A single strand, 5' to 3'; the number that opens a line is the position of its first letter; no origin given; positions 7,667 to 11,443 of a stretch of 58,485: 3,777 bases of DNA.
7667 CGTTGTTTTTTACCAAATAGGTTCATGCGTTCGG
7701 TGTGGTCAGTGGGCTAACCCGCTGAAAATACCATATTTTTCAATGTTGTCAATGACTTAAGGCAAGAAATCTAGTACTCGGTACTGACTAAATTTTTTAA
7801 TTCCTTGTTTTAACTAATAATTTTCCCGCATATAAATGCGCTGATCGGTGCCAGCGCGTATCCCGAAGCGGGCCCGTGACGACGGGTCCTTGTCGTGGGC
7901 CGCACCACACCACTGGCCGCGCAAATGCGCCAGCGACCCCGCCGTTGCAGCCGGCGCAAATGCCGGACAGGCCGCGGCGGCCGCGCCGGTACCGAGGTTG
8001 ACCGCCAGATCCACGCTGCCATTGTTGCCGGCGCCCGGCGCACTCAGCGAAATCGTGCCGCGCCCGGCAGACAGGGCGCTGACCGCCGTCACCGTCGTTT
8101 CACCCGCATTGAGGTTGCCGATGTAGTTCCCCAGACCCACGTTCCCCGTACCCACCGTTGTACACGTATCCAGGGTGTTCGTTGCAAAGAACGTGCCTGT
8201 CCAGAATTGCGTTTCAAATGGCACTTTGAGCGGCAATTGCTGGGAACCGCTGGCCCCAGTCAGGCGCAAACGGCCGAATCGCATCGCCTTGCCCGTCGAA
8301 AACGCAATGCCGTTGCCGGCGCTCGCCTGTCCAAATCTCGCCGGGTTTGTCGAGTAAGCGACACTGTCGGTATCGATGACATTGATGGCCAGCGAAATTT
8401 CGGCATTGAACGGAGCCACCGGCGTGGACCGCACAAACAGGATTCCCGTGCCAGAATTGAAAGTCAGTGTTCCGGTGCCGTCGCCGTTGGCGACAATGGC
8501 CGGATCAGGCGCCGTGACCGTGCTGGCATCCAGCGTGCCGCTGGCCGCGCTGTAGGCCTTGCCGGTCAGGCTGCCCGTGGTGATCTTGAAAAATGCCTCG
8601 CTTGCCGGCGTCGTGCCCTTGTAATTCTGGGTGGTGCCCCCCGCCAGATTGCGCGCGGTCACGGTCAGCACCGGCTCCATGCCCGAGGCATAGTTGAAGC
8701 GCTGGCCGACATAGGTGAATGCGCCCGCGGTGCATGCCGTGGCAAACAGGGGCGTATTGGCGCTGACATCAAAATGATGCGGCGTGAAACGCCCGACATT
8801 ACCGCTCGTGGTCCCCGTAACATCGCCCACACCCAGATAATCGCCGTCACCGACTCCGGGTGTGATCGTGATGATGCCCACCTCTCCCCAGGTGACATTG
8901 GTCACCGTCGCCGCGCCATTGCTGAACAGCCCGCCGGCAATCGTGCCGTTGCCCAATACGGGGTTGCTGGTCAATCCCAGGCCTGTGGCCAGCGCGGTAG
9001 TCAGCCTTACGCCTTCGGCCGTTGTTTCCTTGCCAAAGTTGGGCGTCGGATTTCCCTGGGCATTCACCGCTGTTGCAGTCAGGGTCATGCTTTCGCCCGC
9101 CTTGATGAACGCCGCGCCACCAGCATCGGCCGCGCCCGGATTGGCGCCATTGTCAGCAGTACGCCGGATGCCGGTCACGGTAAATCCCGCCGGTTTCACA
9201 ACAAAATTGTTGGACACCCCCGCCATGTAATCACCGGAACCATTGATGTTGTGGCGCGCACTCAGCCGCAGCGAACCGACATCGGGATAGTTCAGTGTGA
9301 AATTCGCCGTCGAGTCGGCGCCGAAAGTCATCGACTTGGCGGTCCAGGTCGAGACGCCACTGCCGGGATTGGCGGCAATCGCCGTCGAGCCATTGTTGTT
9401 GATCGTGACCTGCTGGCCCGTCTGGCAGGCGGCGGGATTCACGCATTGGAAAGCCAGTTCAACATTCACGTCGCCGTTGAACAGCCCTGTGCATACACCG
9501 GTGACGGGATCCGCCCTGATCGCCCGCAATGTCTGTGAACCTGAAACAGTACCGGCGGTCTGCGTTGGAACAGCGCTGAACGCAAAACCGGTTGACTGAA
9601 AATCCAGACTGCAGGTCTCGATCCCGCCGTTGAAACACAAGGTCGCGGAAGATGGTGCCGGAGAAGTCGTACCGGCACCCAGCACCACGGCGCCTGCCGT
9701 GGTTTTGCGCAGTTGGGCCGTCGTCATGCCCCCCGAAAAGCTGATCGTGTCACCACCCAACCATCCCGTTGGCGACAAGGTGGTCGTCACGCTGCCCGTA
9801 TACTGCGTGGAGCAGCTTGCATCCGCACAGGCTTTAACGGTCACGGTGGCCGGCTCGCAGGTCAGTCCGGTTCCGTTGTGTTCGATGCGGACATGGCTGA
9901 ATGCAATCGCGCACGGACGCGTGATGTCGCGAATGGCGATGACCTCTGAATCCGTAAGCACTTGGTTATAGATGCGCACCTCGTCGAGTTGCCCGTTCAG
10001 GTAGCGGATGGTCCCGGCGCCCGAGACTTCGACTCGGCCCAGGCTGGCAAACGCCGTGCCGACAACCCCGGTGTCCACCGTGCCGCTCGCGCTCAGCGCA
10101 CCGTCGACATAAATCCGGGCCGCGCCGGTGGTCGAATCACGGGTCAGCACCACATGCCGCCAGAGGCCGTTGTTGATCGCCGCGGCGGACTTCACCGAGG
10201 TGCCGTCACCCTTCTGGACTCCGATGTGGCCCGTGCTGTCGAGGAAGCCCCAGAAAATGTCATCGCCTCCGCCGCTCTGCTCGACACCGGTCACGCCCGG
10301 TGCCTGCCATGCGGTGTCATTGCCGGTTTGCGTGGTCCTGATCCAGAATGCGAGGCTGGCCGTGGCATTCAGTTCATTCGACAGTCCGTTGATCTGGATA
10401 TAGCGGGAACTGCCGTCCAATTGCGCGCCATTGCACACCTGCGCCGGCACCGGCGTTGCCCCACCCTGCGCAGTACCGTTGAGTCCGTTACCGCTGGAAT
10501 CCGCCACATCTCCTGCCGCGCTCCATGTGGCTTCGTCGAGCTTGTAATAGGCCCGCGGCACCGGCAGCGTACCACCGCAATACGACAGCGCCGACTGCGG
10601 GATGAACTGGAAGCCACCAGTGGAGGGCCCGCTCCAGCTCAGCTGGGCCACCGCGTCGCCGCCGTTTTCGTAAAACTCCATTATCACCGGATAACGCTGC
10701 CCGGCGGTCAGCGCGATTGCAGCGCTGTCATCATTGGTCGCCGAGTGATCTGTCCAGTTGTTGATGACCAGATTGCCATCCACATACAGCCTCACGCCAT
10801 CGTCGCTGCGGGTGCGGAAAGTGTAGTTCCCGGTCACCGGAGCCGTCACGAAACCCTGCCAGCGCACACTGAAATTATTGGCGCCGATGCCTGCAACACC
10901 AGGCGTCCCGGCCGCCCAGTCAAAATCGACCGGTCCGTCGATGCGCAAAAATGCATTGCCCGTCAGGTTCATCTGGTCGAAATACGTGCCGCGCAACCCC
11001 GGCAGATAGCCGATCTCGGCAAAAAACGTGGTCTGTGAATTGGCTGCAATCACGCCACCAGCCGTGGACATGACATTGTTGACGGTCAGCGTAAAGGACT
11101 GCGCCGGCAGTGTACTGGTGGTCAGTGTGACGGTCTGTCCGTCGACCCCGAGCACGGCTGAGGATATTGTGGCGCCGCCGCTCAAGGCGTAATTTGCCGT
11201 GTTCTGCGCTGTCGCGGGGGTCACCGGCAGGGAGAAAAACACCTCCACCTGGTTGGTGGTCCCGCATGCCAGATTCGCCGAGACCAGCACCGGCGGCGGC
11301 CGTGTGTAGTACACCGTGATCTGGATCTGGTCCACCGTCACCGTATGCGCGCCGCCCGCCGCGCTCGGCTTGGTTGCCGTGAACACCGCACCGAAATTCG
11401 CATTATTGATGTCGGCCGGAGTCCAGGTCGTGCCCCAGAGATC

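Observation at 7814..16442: Two tandem giant MshQ paralogs: a shared C-terminal core with unrelated N-terminal head modules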

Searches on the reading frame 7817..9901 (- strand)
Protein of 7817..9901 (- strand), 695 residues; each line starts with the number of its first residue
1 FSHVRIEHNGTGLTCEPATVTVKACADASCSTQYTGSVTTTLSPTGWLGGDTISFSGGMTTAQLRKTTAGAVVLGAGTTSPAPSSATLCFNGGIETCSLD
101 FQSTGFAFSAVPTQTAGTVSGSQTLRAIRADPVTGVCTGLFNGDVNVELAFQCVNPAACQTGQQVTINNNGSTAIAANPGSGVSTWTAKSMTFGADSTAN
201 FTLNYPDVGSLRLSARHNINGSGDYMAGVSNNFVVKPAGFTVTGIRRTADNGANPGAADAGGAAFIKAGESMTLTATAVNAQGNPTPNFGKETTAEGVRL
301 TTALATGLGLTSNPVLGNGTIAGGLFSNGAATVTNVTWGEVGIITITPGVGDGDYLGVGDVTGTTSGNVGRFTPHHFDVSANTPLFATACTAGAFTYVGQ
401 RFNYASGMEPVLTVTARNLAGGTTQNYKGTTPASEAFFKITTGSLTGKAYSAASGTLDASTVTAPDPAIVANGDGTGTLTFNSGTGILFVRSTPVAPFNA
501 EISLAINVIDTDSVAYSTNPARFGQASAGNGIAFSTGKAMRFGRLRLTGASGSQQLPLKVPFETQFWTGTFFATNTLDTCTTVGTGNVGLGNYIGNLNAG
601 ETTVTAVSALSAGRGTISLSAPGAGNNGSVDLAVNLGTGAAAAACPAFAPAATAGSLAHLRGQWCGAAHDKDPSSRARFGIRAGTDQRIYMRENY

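Call 31: find_related_loci(query=A3, collection=genome_contigs, flank=10000)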
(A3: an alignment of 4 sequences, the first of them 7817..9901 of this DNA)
Query A3 (695 aa) in genome_contigs; peptide patterns used: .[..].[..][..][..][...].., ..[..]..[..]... (x = any residue, [..] = any of these).
206 stretches matched a pattern; 129 encode a relative of the query (tblastn E <= 1e-3); the best 80 are kept; 73 distinct loci.
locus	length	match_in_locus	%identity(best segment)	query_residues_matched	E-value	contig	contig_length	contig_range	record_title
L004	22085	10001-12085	78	1-695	0e+0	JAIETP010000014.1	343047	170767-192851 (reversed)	MAG: Burkholderiales bacterium isolate time.spades.CONCOCT.2.5kb_015 c_000000000001, whole genome shotgun sequence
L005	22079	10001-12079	77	1-695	0e+0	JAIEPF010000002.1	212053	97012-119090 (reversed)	MAG: Burkholderiales bacterium isolate co.spades.DASTOOL.1kb_167 c_000000445127, whole genome shotgun sequence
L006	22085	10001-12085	79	1-695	0e+0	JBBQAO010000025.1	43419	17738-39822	MAG: Burkholderiales bacterium isolate Co_metawrap_1458 Cmw_1458_k141_13022681_length_43419_cov_12.3403, whole genome sh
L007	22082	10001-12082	76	1-695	0e+0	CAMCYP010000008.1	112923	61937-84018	MAG: Bordetella parapertussis isolate ME-08apr19-309 genome assembly, contig: ME-08apr19-C266, whole genome shotgun sequ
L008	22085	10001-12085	71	3-695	0e+0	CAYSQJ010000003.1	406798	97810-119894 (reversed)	MAG TPA_asm: uncultured Bordetella sp. isolate SRP329715_co2_8 genome assembly, contig: NODE_20_length_406798_cov_59.295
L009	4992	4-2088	70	3-695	0e+0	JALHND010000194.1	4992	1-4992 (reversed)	MAG: Burkholderiales bacterium isolate Bin_52_4 c_000000052890, whole genome shotgun sequence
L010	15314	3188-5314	68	1-695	0e+0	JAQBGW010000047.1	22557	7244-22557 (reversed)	MAG: Betaproteobacteria bacterium isolate MAG_451_bin-14 451_bin-14_ctg-047, whole genome shotgun sequence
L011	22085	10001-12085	69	3-695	0e+0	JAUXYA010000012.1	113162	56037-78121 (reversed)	MAG: Burkholderiales bacterium isolate C18_concoct.bin.105 C18_k141_459041, whole genome shotgun sequence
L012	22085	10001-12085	69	3-695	0e+0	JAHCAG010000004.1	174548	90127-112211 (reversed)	MAG: Burkholderiales bacterium isolate ACE_PRO61 PRO61_4, whole genome shotgun sequence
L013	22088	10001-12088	70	1-695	0e+0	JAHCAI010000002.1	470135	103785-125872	MAG: Burkholderiales bacterium isolate ACE_PRO63 PRO63_2, whole genome shotgun sequence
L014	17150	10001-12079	61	1-695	0e+0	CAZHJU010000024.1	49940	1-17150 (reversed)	MAG TPA_asm: uncultured Bordetella sp. isolate SRP344714_co1_340 genome assembly, contig: NODE_1496_length_49940_cov_8.8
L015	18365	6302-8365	70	1-693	0e+0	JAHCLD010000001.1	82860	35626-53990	MAG: Burkholderiales bacterium isolate TGS_PRO44 PRO44_1, whole genome shotgun sequence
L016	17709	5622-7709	68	1-694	0e+0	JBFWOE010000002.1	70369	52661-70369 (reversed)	MAG: Burkholderiales bacterium isolate CA_2019_TPBF_129 NODE_2978_length_70369_cov_5.502975_TPBF, whole genome shotgun s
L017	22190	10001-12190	40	1-695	4e-140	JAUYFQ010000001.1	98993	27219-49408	MAG: Sulfuricellaceae bacterium isolate C21_metabat.bin.21_sub C21_k141_334184, whole genome shotgun sequence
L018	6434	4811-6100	46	267-695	1e-103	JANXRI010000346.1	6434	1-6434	MAG: Betaproteobacteria bacterium isolate 336R_metabat_149_sub 336R_k141_2726663, whole genome shotgun sequence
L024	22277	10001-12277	34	1-693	1e-86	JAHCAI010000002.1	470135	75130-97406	MAG: Burkholderiales bacterium isolate ACE_PRO63 PRO63_2, whole genome shotgun sequence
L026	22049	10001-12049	35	3-695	3e-85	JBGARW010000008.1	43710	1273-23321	MAG: Gallionella sp. isolate MAG_AAO_AS.30 AAOAS-30_scaffold_1205, whole genome shotgun sequence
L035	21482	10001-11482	38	210-695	1e-75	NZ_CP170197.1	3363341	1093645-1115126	Sulfuriferula sp. GW1 chromosome, complete genome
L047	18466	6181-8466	33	1-695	3e-65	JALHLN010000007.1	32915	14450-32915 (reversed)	MAG: Burkholderiales bacterium isolate Bin_20_2 c_000000006051, whole genome shotgun sequence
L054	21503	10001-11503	34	205-695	1e-60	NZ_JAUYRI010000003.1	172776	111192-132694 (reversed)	MAG: Thiobacillus sp. isolate C5_concoct.bin.9 C5_k141_323961, whole genome shotgun sequence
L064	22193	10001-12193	30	1-693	2e-56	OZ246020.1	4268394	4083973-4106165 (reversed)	MAG: Oleiphilaceae bacterium isolate 637c19d2-1e77-40d3-bd4b-89a9b885fe2f genome assembly, chromosome: 1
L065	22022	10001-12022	29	1-693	5e-51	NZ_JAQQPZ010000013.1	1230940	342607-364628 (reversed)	Shewanella metallivivens strain ER-Te-42B-Light assembly_contig_14, whole genome shotgun sequence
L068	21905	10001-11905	30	3-634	1e-47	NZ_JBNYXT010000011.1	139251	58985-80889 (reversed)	Janthinobacterium sp. LB3P112 NODE_11_length_139251_cov_53.377384, whole genome shotgun sequence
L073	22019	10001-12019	31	3-695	4e-45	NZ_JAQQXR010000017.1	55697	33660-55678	Janthinobacterium fluminis strain hw3 contig17, whole genome shotgun sequence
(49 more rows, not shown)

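Call 57: search_protein_families(library=pfam, proteins=[L047:1668-3182:+, L047:3088-4317:+, L047:3830-4387:+, L047:12180-13103:-, L047:13411-14670:+, L073:5219-5749:+, L073:5766-6188:+, L073:6341-6931:+, L073:7447-8871:+, L073:12051-12749:+], max_evalue=0.01)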
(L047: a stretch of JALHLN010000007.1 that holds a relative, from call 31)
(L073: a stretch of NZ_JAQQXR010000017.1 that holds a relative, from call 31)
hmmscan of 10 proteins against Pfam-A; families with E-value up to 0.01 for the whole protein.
L047:1668-3182:+ (504 aa): 6 families
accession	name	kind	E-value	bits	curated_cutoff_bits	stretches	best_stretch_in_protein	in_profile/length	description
PF00266.25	Aminotran_5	-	7.9e-21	74.9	21.5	1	142-435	43-338/371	Aminotransferase class-V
PF15943.11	YdaS_toxin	-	1.4e-09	38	30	1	12-63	3-55/65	Bacterial toxin YdaS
PF14549.12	P22_Cro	-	2e-06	27.9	30.2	1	12-66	4-56/60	DNA-binding transcriptional regulator Cro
PF01041.23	DegT_DnrJ_EryC1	-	7.5e-05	22.6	19.8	1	181-276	61-150/360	DegT/DnrJ/EryC1/StrS aminotransferase family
PF01053.26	Cys_Met_Meta_PP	-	0.00021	20.4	27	1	169-294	76-195/381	Cys/Met metabolism PLP-dependent enzyme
PF00155.27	Aminotran_1_2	-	0.001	18.8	19.7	1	130-272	33-186/361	Aminotransferase class I and II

L047:3088-4317:+ (409 aa): 1 family
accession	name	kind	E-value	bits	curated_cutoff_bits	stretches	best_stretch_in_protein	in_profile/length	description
PF04307.19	YdjM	-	6.9e-33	114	29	1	64-240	2-175/176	YdjM inner membrane protein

L047:3830-4387:+ (185 aa): 0 families

L047:12180-13103:- (307 aa): 0 families

L047:13411-14670:+ (419 aa): 0 families

L073:5219-5749:+ (176 aa): 1 family
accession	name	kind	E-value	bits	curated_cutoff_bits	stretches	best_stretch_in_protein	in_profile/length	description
PF11454.13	DUF3016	-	6.2e-37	127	25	1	38-169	2-139/139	Protein of unknown function (DUF3016)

L073:5766-6188:+ (140 aa): 0 families

L073:6341-6931:+ (196 aa): 0 families

L073:7447-8871:+ (474 aa): 0 families

L073:12051-12749:+ (232 aa): 2 families
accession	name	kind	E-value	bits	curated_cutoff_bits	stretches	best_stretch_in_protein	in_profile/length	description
PF01738.24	DLH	-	1.1e-47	162.9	21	1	17-231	1-216/217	Dienelactone hydrolase family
PF12146.15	Hydrolase_4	-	0.00022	21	27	1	151-203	182-233/239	Serine aminopeptidase, S33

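Call 58: search_protein_families(library=pfam, proteins=[L006:3913-5454:+, L011:3789-5231:+, L024:8426-9748:+, L008:2965-5400:+, L012:6032-8611:+, L015:3497-6046:+, L015:8528-10897:+, L014:6251-8890:+, L016:1977-5486:+], max_evalue=0.001)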
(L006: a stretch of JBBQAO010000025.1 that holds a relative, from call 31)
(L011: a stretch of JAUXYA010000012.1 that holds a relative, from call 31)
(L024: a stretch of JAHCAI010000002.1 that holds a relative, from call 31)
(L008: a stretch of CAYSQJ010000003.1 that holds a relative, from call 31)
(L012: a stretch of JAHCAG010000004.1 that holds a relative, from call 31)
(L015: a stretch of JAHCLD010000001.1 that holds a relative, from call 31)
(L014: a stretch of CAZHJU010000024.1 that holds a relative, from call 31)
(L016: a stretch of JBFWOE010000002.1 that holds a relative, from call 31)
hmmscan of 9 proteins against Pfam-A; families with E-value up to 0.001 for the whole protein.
L006:3913-5454:+ (514 aa): 1 family
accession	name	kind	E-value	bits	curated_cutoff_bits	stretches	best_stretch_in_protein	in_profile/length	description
PF13385.13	Laminin_G_3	-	7e-15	55.9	27.6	1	329-499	3-147/151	Concanavalin A-like lectin/glucanases superfamily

L011:3789-5231:+ (481 aa): 1 family
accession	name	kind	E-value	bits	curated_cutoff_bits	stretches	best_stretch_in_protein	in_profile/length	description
PF13385.13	Laminin_G_3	-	1.9e-07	31.8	27.6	1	382-477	2-87/151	Concanavalin A-like lectin/glucanases superfamily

L024:8426-9748:+ (441 aa): 1 family
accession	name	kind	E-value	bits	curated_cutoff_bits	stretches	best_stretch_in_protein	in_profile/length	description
PF13385.13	Laminin_G_3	-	6.6e-07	30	27.6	1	339-436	2-89/151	Concanavalin A-like lectin/glucanases superfamily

L008:2965-5400:+ (812 aa): 0 families

L012:6032-8611:+ (860 aa): 1 family
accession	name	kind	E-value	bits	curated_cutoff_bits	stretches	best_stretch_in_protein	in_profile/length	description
PF21722.4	Gly_rich_2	-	2.1e-19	70.9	24.3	1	87-330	4-225/226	Glycine-rich domain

L015:3497-6046:+ (850 aa): 2 families
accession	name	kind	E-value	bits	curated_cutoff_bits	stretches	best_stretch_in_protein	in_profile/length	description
PF10162.14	G8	-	3.9e-06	27.2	22.9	1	29-98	4-72/124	G8 domain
PF18886.6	DUF5649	-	0.00012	22.8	25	1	133-195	3-67/68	Repeats of unknown function (DUF5649)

L015:8528-10897:+ (790 aa): 0 families

L014:6251-8890:+ (880 aa): 1 family
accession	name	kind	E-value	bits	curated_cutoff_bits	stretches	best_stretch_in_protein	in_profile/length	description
PF21722.4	Gly_rich_2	-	4.3e-26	92.7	24.3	1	91-339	2-225/226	Glycine-rich domain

L016:1977-5486:+ (1170 aa): 1 family
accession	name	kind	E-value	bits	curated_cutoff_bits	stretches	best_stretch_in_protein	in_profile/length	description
PF10162.14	G8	-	1.8e-05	25.1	22.9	1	434-511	6-81/124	G8 domain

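Call 76: search_protein_families(library=pfam, proteins=[L065:7403-12031:+, L064:8111-12202:+, L035:8243-11482:+, L054:8159-11503:+, L026:7025-12049:+], max_evalue=0.001)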
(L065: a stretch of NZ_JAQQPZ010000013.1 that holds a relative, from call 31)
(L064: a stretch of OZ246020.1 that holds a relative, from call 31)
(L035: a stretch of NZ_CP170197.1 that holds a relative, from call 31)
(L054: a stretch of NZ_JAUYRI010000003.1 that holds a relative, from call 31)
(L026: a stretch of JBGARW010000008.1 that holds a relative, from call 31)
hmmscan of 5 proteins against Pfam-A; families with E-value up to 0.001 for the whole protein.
L065:7403-12031:+ (1543 aa): 1 family
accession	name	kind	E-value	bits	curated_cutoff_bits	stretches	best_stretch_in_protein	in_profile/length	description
PF20419.3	DUF6701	-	7e-163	544.3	27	1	960-1541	2-577/577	Family of unknown function (DUF6701)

L064:8111-12202:+ (1364 aa): 3 families
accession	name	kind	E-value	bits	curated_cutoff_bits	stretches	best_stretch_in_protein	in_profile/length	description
PF20419.3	DUF6701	-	1.7e-124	417.5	27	1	755-1362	26-577/577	Family of unknown function (DUF6701)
PF13205.12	Big_5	-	2.4e-08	35.1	23.6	1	279-361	23-104/105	Bacterial Ig-like domain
PF18483.9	Lectin_L-type_dom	-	0.00066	20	78.3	0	439-615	62-212/215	Legume lectin beta-barrel domain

L035:8243-11482:+ (1080 aa): 2 families
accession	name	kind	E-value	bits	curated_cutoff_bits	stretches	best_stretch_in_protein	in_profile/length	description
PF20419.3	DUF6701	-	1.7e-74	252.4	27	1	606-1078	140-576/577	Family of unknown function (DUF6701)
PF13385.13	Laminin_G_3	-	2.4e-15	57.4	27.6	1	313-456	10-151/151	Concanavalin A-like lectin/glucanases superfamily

L054:8159-11503:+ (1115 aa): 2 families
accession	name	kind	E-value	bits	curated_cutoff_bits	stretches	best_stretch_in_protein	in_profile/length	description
PF20419.3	DUF6701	-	3.2e-66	225.1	27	1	627-1113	131-576/577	Family of unknown function (DUF6701)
PF13385.13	Laminin_G_3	-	6.7e-19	68.9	27.6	1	337-499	1-148/151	Concanavalin A-like lectin/glucanases superfamily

L026:7025-12049:+ (1675 aa): 2 families
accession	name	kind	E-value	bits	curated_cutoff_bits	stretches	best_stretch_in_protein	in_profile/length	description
PF20419.3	DUF6701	-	9e-97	326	27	1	1093-1673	9-576/577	Family of unknown function (DUF6701)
PF13385.13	Laminin_G_3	-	1.2e-13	51.9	27.6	1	803-975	3-149/151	Concanavalin A-like lectin/glucanases superfamily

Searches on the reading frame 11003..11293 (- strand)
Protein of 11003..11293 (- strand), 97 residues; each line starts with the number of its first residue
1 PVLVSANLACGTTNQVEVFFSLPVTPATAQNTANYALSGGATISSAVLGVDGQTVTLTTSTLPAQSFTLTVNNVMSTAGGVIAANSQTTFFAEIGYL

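Call 59: search_protein_families(library=pfam, proteins=[window:11003-11293:-], max_evalue=5)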
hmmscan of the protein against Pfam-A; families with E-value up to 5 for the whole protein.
window:11003-11293:- (97 aa): 2 families
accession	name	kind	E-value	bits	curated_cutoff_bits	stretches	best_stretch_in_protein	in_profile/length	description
PF13205.12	Big_5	-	0.00012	23.2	23.6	1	12-90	21-103/105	Bacterial Ig-like domain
PF09619.16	YscW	-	0.056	14.2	22.6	1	13-42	50-79/107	Type III secretion system lipoprotein chaperone (YscW)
